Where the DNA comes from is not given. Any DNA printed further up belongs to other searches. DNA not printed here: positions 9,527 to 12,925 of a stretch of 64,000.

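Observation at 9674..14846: Two-gene operon: SNF2-like helicase plus sacsin-type GHKL ATPase giant protein, a candidate uncharacterised defence / DNA-surveillance system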

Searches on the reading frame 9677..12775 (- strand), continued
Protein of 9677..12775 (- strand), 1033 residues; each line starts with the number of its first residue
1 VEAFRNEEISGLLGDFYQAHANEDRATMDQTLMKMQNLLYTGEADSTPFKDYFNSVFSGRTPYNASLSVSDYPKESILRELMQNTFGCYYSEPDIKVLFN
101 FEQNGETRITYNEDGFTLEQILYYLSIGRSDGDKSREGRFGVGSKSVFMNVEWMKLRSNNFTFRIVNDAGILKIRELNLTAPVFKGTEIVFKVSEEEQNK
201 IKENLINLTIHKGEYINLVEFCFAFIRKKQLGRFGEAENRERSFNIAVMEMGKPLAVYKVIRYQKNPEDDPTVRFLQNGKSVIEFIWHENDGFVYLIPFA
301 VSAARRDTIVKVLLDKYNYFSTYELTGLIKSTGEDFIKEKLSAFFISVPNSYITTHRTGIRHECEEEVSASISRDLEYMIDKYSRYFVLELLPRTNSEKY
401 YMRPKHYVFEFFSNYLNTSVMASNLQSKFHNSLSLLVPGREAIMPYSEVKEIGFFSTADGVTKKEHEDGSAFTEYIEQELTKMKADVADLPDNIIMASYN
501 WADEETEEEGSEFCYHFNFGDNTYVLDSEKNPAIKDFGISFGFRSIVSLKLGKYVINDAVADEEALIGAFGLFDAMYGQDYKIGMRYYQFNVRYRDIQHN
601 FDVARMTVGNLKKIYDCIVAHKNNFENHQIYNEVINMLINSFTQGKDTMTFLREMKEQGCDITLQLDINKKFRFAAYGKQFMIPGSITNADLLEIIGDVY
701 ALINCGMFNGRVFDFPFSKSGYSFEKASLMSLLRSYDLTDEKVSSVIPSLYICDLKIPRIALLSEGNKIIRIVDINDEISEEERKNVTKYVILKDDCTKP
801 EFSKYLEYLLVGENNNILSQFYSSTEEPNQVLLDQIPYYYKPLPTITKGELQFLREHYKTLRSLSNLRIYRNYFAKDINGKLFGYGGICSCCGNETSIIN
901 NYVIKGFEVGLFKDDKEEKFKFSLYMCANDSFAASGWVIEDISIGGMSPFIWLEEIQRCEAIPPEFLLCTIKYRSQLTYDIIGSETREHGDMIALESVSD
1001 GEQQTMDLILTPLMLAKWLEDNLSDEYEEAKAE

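Call 42: find_encoding_contigs(protein=P0263, flank=10000, max_places=3)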
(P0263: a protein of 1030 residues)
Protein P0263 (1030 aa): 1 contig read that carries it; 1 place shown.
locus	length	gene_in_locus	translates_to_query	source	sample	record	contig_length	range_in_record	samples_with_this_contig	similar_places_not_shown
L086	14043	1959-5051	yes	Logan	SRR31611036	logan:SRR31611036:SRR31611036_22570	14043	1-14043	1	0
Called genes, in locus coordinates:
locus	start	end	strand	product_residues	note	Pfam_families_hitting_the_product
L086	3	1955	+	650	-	?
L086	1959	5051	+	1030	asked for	PF13589:HATPase_c_3 (weak)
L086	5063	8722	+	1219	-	PF13086:AAA_11 (faint), PF13245:AAA_19, PF13604:AAA_30, PF01443:Viral_helicase1, PF13538:UvrD_C_2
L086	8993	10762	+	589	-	-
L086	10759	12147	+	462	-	-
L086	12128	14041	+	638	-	?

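Call 43: find_encoding_contigs(protein=P0264, flank=10000, max_places=3)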
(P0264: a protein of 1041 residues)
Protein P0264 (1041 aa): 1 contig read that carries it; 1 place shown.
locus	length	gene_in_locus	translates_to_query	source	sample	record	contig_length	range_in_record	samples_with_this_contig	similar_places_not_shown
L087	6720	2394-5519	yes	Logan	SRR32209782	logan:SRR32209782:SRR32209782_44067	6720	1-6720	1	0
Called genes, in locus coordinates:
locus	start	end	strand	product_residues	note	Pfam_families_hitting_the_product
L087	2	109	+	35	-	?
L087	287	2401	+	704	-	PF00176:SNF2-rel_dom, PF00270:DEAD, PF04851:ResIII, PF00271:Helicase_C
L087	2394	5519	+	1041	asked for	-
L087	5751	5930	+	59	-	-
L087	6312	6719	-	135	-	?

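Call 44: find_encoding_contigs(protein=P0282, flank=10000, max_places=3)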
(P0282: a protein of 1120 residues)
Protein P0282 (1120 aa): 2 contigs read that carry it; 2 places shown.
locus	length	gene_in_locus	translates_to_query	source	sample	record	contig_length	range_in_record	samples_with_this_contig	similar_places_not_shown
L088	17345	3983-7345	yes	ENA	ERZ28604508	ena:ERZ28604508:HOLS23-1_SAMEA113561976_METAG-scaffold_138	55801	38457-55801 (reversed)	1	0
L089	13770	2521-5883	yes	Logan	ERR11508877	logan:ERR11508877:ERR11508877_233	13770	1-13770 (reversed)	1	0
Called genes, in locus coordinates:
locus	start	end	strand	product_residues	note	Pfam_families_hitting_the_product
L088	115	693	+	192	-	PF01965:DJ-1_PfpI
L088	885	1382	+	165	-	PF00881:Nitroreductase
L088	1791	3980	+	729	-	PF00176:SNF2-rel_dom, PF00270:DEAD, PF04851:ResIII, PF00271:Helicase_C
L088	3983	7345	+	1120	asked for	-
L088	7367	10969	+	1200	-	PF01443:Viral_helicase1 (weak), PF05970:PIF1 (weak), PF13086:AAA_11 (faint), PF13245:AAA_19, PF13604:AAA_30, PF18335:SH3_13 (weak), PF01443:Viral_helicase1 (weak), PF13538:UvrD_C_2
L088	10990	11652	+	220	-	-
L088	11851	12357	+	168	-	-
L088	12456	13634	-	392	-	PF00589:Phage_integrase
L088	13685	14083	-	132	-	PF12844:HTH_19 (weak), PF01381:HTH_3 (weak)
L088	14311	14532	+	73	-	PF01381:HTH_3, PF12844:HTH_19 (weak)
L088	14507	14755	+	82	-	PF12728:HTH_17 (weak)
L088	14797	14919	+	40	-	-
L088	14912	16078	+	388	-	PF09681:Phage_rep_org_N, PF07261:DnaB_2 (weak)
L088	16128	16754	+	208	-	PF00308:Bac_DnaA, PF01695:IstB_IS21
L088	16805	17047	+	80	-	PF04014:MazE_antitoxin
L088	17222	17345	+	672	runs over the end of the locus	PF13175:AAA_15 (weak), PF13304:AAA_21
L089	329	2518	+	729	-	PF00176:SNF2-rel_dom, PF00270:DEAD, PF04851:ResIII, PF00271:Helicase_C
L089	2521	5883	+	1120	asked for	-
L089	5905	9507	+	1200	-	PF01443:Viral_helicase1 (weak), PF05970:PIF1 (weak), PF13086:AAA_11 (faint), PF13245:AAA_19, PF13604:AAA_30, PF18335:SH3_13 (weak), PF01443:Viral_helicase1 (weak), PF13538:UvrD_C_2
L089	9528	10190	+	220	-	-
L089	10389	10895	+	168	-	-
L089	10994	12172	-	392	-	PF00589:Phage_integrase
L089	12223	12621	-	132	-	PF12844:HTH_19 (weak), PF01381:HTH_3 (weak)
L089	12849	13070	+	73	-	PF01381:HTH_3, PF12844:HTH_19 (weak)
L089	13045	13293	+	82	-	PF12728:HTH_17 (weak)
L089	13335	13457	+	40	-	-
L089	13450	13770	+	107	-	?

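Call 45: search_protein_families(library=padloc, proteins=[L088:1791-3977:+, L088:3983-7342:+, L088:7367-10966:+, L088:10990-11649:+, L088:11851-12354:+, L086:5063-8719:+, L086:8993-10759:+, L086:10759-12144:+], max_evalue=0.01)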
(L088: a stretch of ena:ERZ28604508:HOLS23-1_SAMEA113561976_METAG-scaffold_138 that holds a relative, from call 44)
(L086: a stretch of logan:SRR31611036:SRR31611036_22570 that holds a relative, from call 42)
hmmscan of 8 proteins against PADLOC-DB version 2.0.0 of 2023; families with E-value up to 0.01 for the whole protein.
L088:1791-3977:+ (729 aa): 37 families (the best 25 are shown)
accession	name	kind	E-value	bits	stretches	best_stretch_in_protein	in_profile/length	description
PDLC02621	DrmD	-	4.2e-35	119.3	2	39-196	142-311/1040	DrmD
PDLC02572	DrmA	-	3.9e-29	99.2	2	38-196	138-306/1043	DrmA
PDLC00659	HmaA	-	1.3e-27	94.1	2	40-194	127-278/1176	SNF2 helicase / DEAD-box helicase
PDLC02632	DrmD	-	1.8e-25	87.6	2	38-197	143-312/662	DrmD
PDLC02500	BrxHI|BrxHII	-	2.1e-25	87.4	2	23-194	93-280/933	BrxHI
PDLC02623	DrmD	-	2e-24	83.5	2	20-194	101-287/1040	DrmD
PDLC02843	DpdE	-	5e-24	82.3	2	41-90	181-231/1091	DpdE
PDLC02619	DrmD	-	3.4e-22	76.4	2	4-195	20-202/872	DrmD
PDLC02633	DrmD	-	6.7e-21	72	2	38-194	145-311/839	DrmD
PDLC02504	BrxHI|BrxHII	-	3.6e-19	66.2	2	301-468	437-597/971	BrxHII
PDLC02840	DpdE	-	1.4e-18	64.6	2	41-90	182-233/1091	DpdE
PDLC00633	ZorD1|ZorD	-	1e-15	54.9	1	17-471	440-861/908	"SWI2/SNF2 helicase, Mrr-like nuclease"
PDLC02622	DrmD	-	2.8e-15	54.1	1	38-197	142-311/422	DrmD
PDLC00631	ZorD1|ZorD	-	3.1e-15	53.1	1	13-453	432-868/1071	"SWI2/SNF2 helicase, Mrr-like nuclease"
PDLC02634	DrmD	-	7.7e-15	51.8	2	38-217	111-288/900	DrmD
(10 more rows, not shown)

L088:3983-7342:+ (1120 aa): 0 families

L088:7367-10966:+ (1200 aa): 15 families
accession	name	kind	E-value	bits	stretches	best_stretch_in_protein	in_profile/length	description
PDLC05066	PDC-S68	-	0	1747.4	1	1-1198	1-1199/1202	-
PDLC05065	PDC-S68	-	5.9e-213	708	1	2-1191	5-1207/1221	-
PDLC05064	PDC-S68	-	2.6e-184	613.1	1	3-1198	71-1250/1273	-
PDLC01734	typeIV_RecD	-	5.3e-62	208.1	2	352-825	127-583/763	RecD_0_IVD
PDLC01148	RecD_like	-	1.3e-41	140.7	2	403-832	169-552/719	RecD/Tra ATPase fused to N-terminal HHH domain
PDLC05035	PDC-S53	-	9.5e-29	98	2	995-1049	816-870/900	-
PDLC04475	PDC-M16A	-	3.3e-27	93.3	2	597-793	33-252/721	-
PDLC04476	PDC-M16A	-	1.3e-24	84.6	3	595-660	25-87/691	-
PDLC04472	PDC-M16A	-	8.8e-22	75.3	2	594-691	239-344/930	-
PDLC04474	PDC-M16A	-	2.6e-16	57.3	2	599-728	239-383/917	-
PDLC04140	mad8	-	3.4e-06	24.8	1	592-785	24-101/314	mads_8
PDLC03920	MkoA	-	1.8e-05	21.2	0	709-728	816-835/1112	-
PDLC05067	PDC-S69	-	6.5e-05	20.7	1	1089-1173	177-257/289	-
PDLC01087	C3a187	-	0.00011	19.2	1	999-1048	500-546/559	NERD+UvrD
PDLC04173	GajB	-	0.0057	13.7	0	1007-1049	428-466/471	-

L088:10990-11649:+ (220 aa): 0 families

L088:11851-12354:+ (168 aa): 0 families

L086:5063-8719:+ (1219 aa): 16 families
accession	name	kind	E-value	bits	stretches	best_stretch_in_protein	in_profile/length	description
PDLC05065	PDC-S68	-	0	1524.7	1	2-1216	5-1217/1221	-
PDLC05066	PDC-S68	-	5.6e-177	589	1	1-1216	1-1199/1202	-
PDLC05064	PDC-S68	-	1.1e-141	471.8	1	2-1216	70-1250/1273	-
PDLC01734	typeIV_RecD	-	5.2e-52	175.1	2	603-765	341-496/763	RecD_0_IVD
PDLC01148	RecD_like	-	3.8e-41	139.2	2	475-763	200-463/719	RecD/Tra ATPase fused to N-terminal HHH domain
PDLC05035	PDC-S53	-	1e-24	84.7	2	524-751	423-624/900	-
PDLC04475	PDC-M16A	-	3.8e-21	73.3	2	589-747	6-185/721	-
PDLC04476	PDC-M16A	-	4.7e-20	69.6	2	616-747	25-182/691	-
PDLC04472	PDC-M16A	-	7.2e-15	52.4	2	587-746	212-393/930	-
PDLC04474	PDC-M16A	-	2.9e-14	50.5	1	557-751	179-384/917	-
PDLC05067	PDC-S69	-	1.2e-08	33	1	1102-1189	178-260/289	-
PDLC03802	RTasHel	-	0.00012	19.1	1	989-1066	577-657/675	DRT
PDLC04140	mad8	-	0.00013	19.6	1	604-707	15-101/314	mads_8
PDLC03920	MkoA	-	0.00026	17.4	1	703-815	791-878/1112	-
PDLC04707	PDC-M55A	-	0.0051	13.9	1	595-639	249-293/421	-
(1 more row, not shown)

L086:8993-10759:+ (589 aa): 5 families
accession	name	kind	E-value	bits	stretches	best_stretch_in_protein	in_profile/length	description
PDLC02673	DndF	-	2.8e-164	545.9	1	11-575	1-546/548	DndF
PDLC02672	DndF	-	5.9e-138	459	1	7-558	1-555/558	DndF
PDLC02674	DndF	-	2.2e-47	160.1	1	11-564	7-513/530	DndF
PDLC03556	REase_II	-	1.6e-17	61.5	2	29-300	33-290/549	Type II restriction enzyme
PDLC02793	SspF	-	5.1e-11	39.7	1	202-366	191-362/600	SspF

L086:10759-12144:+ (462 aa): 5 families
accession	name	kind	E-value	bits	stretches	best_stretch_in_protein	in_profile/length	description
PDLC02677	DndG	-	1.3e-129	431.4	1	45-459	5-422/422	DndG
PDLC02678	DndG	-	1.4e-55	187.4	1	48-460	21-426/428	DndG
PDLC02676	DndG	-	6.9e-52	175.5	1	65-459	29-434/434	DndG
PDLC02675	DndG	-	2.5e-42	143.4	1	65-460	37-415/417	DndG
PDLC04139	mad7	-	8.5e-09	32.9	1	68-459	38-503/504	mads_7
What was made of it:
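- On SNF2-family ATPase (Pfam PF00176 + PF00271): That protein carries precomputed SNF2-rel_dom, ResIII and Helicase_C hits (call 44) and matches PADLOC DrmD at 4e-35 (call 45).
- Closest known: PADLOC candidate PDC-S68. Same: In two of the seven distant systems examined (L086 and L088/L089) it directly follows the SNF2 plus GHKL-giant pair in the same orientation (calls 42, 44, 45).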

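Call 48: predict_structure(alignment_id=A1)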
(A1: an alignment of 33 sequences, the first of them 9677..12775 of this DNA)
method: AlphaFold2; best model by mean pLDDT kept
length: 1033 residues; sequences in the alignment: 33
mean_pLDDT: 78.9   pTM: 0.53
mean pLDDT of the five models: 78.9, 77.5, 75.2, 74.7, 72.3
residues with pLDDT >= 90: 214; 70-90: 625; 50-70: 81; < 50: 113
segments of 3 or more residues with pLDDT < 50: 59-74, 128-142, 318-343, 824-841, 880-885, 978-1000, 1027-1033
pLDDT, mean of each block of 10 residues (from residue 1): 66 86 84 90 85 73 33 57 82 93 93 86 65 42 65 90 86 87 90 90 87 75 86 78 94 93 87 92 89 84 74 55 36 38 62 58 74 87 91 88 87 74 79 89 90 88 90 92 88 92 86 93 89 85 81 84 91 81 89 82 87 91 89 89 87 87 84 86 84 84 85 85 77 76 86 86 91 87 88 80 88 83 43 33 72 88 81 73 52 62 83 80 82 78 87 87 85 65 40 42 75 88 62 38
secondary structure, 60 per line:
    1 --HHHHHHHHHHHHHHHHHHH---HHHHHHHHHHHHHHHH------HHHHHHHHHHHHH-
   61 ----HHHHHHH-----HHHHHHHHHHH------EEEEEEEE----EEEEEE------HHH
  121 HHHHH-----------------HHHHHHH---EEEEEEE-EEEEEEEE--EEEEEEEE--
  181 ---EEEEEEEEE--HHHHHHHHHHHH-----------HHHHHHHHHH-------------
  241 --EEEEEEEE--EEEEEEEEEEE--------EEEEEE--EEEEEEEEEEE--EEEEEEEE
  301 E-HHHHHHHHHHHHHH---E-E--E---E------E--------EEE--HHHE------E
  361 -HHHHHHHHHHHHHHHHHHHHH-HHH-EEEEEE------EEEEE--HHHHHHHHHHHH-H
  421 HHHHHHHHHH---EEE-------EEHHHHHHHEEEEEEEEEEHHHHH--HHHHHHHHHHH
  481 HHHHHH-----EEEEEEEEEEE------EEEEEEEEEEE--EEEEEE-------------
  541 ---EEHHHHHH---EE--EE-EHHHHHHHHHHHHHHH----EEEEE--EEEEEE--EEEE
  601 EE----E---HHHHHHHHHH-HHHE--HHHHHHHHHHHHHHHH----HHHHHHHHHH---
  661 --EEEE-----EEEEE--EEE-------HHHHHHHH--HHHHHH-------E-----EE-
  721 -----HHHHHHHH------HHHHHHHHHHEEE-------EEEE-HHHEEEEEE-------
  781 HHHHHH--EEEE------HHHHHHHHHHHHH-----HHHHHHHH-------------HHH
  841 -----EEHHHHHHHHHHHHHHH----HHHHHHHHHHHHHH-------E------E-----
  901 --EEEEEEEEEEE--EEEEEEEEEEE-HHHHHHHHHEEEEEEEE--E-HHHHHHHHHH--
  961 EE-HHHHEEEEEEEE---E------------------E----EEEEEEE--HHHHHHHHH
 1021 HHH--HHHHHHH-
elements in order (helices of 4 or more, strands of 3 or more residues): H3-21 H25-40 H47-59 H65-71 H77-87 E94-101 E106-111 H118-125 H143-149 E153-159 E161-168 E171-178 E184-192 H195-206 H218-227 E243-250 E253-263 E272-277 E280-290 E293-301 H303-316 E345-347 H362-382 E388-393 E400-404 H407-418 H420-430 E434-436 H446-452 E453-462 H463-467 H470-486 E492-502 E509-519 E522-527 H546-551 H563-577 E582-586 E589-594 E597-602 H611-620 H628-643 H648-657 E663-666 E672-676 E679-681 H689-696 H699-704 H726-733 H740-749 E750-752 E760-763 E768-773 H781-786 E789-792 H799-811 H817-824 H848-862 H867-880 E903-913 E916-926 H928-936 E937-944 H949-958 H964-967 E968-975 E1003-1009 H1012-1023 H1026-1032

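Call 52: fold_search(model_id=the predicted structure, library=pdb)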
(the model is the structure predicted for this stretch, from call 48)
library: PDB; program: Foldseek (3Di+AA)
matches with E <= 10: 907; with E <= 0.001: 397
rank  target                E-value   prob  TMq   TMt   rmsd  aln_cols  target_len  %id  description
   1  8h77_A                1.3e-09  1.00  0.20  0.30  12.3       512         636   11  Hsp90-AhR-p23-XAP2 complex (released 2023-01-04)
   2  6xg6_B                2.8e-09  1.00  0.21  0.31  16.3       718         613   11  Full-length human mitochondrial Hsp90 (TRAP1) with ADP-BeF3 (released 2020-09-30)
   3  9a6t_B                8.4e-09  1.00  0.20  0.30  12.4       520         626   11  Integrative model of DNAK-HTPG by crosslinking MS and deep learning (released 2024-09-18)
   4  5uls_B                1.2e-08  1.00  0.21  0.31  10.0       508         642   13  Structure of GRP94 in the active conformation (released 2017-09-27)
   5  7zub_A                1.4e-08  1.00  0.21  0.31  14.8       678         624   10  Cryo-EM structure of the indirubin-bound Hsp90-XAP2-AHR complex (released 2022-11-23)
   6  8u1m_B                2.1e-08  1.00  0.20  0.37  12.8       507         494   14  Cryo-EM structure of the HSP90 dimer (NTD-MD) in the semi-open state (released 2024-03-13)
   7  9n2k_A                4.0e-08  1.00  0.15  0.40   6.2       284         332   12  N-terminal domain of Bacillus subtilis MutL bound to ADP (released 2026-01-07)
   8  7exp_A                6.2e-08  1.00  0.20  0.32   8.8       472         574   12  Crystal structure of zebrafish TRAP1 with AMPPNP and MitoQ (released 2022-01-05)
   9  8ffv_B                6.2e-08  1.00  0.21  0.30   9.3       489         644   13  Cryo-EM structure of the GR-Hsp90-FKBP52 complex (released 2023-11-01)
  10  6xg6_A                7.3e-08  1.00  0.19  0.29   9.9       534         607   11  Full-length human mitochondrial Hsp90 (TRAP1) with ADP-BeF3 (released 2020-09-30)
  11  5uls_A                7.7e-08  1.00  0.22  0.31  18.5       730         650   13  Structure of GRP94 in the active conformation (released 2017-09-27)
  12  9n2k_B                8.2e-08  1.00  0.14  0.38   6.6       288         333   12  N-terminal domain of Bacillus subtilis MutL bound to ADP (released 2026-01-07)
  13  6xld_B                8.6e-08  1.00  0.21  0.32  17.4       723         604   10  Full-length Hsc82 in complex with Aha1 CTD in the presence of AMPPNP (released 2021-06-30)
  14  5tvu_A                9.1e-08  1.00  0.20  0.32  15.9       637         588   13  Crystal structure of mitochondrial Hsp90 (TRAP1) with ATP in absence of Mg (released 2018-03-14)
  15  7u8v                  1.1e-07  1.00  0.19  0.35  10.1       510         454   10  hTRAP1 with inhibitors (released 2023-08-16)
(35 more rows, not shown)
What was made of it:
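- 12086..12553 (-): B residues ~75-230: Bergerat-fold (GHKL) ATP-binding domain of the sacsin/Hsp90 type. Motifs: ELMQN (E80, N84), YNEDGF (111-116), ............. (136-148), GTEI (186-189). Foldseek to Hsp90, MutL and TopoII gives E 1e-9 (call 52).
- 11216..12058 (-): B residues ~240-520: middle or transducer-like domain, with invariant R357 as a candidate gamma-phosphate sensor. The ~500-column Foldseek alignments to Hsp90 N+M and to the MutL NTD (call 52).
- On GHKL (Bergerat-fold) ATPase: Foldseek gives E 1e-9 to Hsp90 N+M (~500 columns), MutL NTD, TopoII and GyrB (calls 48, 52).
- Checked: Of the '850 unrecognised residues', about 240-520 are an Hsp90/MutL-type middle or transducer domain (call 52).
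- Foldseek to Hsp90 N+M, MutL NTD and TopoII/GyrB ATPase gives E about 1e-9 (call 52). The best structural matches are full Hsp90/TRAP1/GRP94/HtpG N+M domains (call 52). MutL and type II topoisomerase ATPase domains score almost as well (call 52).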

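Call 70: find_encoding_contigs(protein=P0271, flank=10000, max_places=2)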
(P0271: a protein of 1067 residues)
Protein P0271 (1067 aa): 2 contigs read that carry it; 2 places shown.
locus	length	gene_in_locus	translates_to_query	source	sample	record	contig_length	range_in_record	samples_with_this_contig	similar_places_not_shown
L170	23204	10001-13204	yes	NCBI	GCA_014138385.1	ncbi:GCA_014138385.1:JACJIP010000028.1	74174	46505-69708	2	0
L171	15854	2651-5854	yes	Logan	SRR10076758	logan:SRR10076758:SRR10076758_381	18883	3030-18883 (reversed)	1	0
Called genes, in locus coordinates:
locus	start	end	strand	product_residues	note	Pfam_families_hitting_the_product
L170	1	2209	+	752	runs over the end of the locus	PF00009:GTP_EFTU (faint), PF00350:Dynamin_N, PF01926:MMR_HSR1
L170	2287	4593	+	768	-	PF00009:GTP_EFTU, PF00350:Dynamin_N, PF01926:MMR_HSR1, PF02421:FeoB_N (faint)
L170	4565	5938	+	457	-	-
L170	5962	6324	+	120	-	-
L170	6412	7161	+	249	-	-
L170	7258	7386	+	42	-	-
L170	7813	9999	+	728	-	PF00176:SNF2-rel_dom, PF00270:DEAD, PF04851:ResIII, PF00271:Helicase_C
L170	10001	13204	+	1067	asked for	PF13589:HATPase_c_3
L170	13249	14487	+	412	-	PF13411:MerR_1 (weak)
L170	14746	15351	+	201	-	-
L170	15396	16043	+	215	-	-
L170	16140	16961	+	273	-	PF00149:Metallophos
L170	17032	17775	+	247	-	PF18765:Polbeta (weak)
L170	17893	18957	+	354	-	PF02661:Fic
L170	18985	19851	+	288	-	PF00149:Metallophos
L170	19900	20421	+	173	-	-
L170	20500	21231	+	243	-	PF12799:LRR_4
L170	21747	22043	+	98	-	PF00149:Metallophos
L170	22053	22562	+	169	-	-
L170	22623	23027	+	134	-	-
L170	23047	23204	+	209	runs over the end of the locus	PF00149:Metallophos, PF12850:Metallophos_2 (weak)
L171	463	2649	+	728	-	PF00176:SNF2-rel_dom, PF00270:DEAD, PF04851:ResIII, PF00271:Helicase_C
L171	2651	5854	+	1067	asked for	PF13589:HATPase_c_3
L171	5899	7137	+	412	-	PF13411:MerR_1 (weak)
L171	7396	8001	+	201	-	-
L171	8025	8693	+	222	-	-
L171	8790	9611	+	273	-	PF00149:Metallophos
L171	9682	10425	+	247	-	PF18765:Polbeta (weak)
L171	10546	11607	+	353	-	PF02661:Fic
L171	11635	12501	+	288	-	PF00149:Metallophos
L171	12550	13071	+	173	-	-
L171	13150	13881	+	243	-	PF12799:LRR_4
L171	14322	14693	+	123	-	PF00149:Metallophos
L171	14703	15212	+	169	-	-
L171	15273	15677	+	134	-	-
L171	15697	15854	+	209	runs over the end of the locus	PF00149:Metallophos, PF12850:Metallophos_2 (weak)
